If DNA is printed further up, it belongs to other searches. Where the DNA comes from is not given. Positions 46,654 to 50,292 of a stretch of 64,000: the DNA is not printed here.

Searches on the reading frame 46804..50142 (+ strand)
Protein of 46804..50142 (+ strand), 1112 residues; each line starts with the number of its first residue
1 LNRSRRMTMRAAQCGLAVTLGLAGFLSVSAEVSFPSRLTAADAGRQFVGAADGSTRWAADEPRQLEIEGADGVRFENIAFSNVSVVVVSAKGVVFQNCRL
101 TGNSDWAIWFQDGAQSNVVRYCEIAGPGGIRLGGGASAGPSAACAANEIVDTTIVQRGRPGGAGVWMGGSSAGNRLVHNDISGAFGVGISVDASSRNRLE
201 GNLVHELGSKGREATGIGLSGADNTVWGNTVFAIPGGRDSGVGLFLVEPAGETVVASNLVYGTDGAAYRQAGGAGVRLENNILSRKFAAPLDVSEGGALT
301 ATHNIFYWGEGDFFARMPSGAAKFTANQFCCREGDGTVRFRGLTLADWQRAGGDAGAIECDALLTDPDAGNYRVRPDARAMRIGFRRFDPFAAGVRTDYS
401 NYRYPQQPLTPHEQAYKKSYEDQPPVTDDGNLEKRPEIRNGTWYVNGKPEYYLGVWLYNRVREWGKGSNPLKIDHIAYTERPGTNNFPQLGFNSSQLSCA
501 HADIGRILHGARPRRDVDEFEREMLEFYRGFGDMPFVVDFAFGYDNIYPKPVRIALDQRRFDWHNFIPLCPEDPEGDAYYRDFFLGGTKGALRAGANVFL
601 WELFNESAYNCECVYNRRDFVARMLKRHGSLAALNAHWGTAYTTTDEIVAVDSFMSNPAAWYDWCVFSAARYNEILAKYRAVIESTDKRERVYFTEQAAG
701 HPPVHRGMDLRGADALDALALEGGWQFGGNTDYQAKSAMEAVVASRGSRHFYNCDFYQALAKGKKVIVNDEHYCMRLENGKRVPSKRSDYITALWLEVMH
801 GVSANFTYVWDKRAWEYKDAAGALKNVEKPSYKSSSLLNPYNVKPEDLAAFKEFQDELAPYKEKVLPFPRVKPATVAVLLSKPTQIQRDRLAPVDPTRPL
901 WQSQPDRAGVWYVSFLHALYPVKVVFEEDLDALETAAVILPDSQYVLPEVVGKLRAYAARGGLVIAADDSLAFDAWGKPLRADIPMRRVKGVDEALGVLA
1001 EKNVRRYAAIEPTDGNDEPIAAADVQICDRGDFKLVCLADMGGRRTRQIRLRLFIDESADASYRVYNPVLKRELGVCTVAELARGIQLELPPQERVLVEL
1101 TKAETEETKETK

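Call 3: search_protein_families(library=pfam, proteins=[window:46804-50142:+], max_evalue=0.001)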
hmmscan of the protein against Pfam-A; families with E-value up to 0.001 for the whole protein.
window:46804-50142:+ (1112 aa): 3 families
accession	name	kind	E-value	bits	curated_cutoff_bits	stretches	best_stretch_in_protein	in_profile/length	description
PF13229.12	Beta_helix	-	3.1e-16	59.9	25.9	2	64-179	48-156/158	Right handed beta helix region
PF05048.19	NosD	-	3.7e-08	33.5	23.6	1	112-283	17-169/212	Periplasmic copper-binding protein (NosD)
PF02449.21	Glyco_hydro_42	-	3.4e-05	23.8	21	1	597-817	128-344/376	Beta-galactosidase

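Call 80: search_solved_structures(query=window:46804-50139:+, max_evalue=0.01)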
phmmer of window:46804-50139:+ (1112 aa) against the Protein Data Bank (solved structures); distinct sequences matched with E-value up to 0.01: 3.
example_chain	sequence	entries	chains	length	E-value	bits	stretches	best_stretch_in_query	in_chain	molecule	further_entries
9whd_A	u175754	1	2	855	1.8e-05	26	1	615-813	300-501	GH167 glycoside hydrolase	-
9rx2_A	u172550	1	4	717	0.00052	21.1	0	199-396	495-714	Parallel beta-helix repeat protein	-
3tts_A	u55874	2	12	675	0.005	17.9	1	548-651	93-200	Beta-galactosidase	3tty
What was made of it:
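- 46804..50142 (+): Beta-helix plus GH42/GH167-like TIM-barrel protein (1112 aa), same operon. Calls 3, 80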
